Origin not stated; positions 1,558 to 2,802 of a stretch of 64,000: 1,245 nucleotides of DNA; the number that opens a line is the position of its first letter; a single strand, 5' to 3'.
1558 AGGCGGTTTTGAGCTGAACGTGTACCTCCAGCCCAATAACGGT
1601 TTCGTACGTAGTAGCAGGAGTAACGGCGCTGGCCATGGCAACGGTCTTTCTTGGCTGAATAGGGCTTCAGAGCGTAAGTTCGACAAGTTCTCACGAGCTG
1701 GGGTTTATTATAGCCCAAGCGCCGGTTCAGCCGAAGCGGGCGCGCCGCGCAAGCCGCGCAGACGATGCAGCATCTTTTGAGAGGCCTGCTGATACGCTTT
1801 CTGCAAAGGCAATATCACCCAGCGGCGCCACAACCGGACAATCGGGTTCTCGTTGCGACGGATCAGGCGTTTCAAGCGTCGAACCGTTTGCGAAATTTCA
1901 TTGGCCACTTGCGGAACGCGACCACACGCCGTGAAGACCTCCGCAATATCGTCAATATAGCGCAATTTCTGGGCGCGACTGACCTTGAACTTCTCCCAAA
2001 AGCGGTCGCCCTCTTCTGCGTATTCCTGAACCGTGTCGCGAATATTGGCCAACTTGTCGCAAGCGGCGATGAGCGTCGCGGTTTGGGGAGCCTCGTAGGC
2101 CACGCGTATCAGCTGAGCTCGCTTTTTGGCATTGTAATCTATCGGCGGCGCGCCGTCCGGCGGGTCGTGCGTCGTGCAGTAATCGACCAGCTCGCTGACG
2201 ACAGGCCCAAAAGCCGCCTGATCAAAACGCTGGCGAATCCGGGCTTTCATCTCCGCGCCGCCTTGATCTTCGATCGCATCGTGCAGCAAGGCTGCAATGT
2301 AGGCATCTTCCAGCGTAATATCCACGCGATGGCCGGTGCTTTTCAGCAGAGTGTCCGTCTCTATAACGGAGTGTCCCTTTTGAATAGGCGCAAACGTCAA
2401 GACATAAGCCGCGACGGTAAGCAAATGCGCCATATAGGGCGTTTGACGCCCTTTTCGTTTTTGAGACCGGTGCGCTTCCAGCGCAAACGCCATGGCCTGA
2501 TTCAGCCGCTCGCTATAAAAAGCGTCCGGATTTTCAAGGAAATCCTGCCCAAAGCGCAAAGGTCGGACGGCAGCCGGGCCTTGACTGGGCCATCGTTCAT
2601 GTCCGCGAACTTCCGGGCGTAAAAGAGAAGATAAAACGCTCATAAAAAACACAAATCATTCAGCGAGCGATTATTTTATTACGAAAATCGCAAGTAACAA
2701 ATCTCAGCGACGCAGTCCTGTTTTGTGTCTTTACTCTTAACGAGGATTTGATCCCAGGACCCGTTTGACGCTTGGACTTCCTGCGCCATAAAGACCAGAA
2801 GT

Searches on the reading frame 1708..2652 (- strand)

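Call 27: search_protein_families(library=pfam, proteins=[window:1708-2652:-], max_evalue=0.001)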
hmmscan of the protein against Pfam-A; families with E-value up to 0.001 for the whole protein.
window:1708-2652:- (314 aa): 1 family
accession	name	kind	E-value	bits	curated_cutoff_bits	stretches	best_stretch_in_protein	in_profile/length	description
PF13328.12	HD_4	-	2.9e-09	37.3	27.2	1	53-214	1-141/156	HD domain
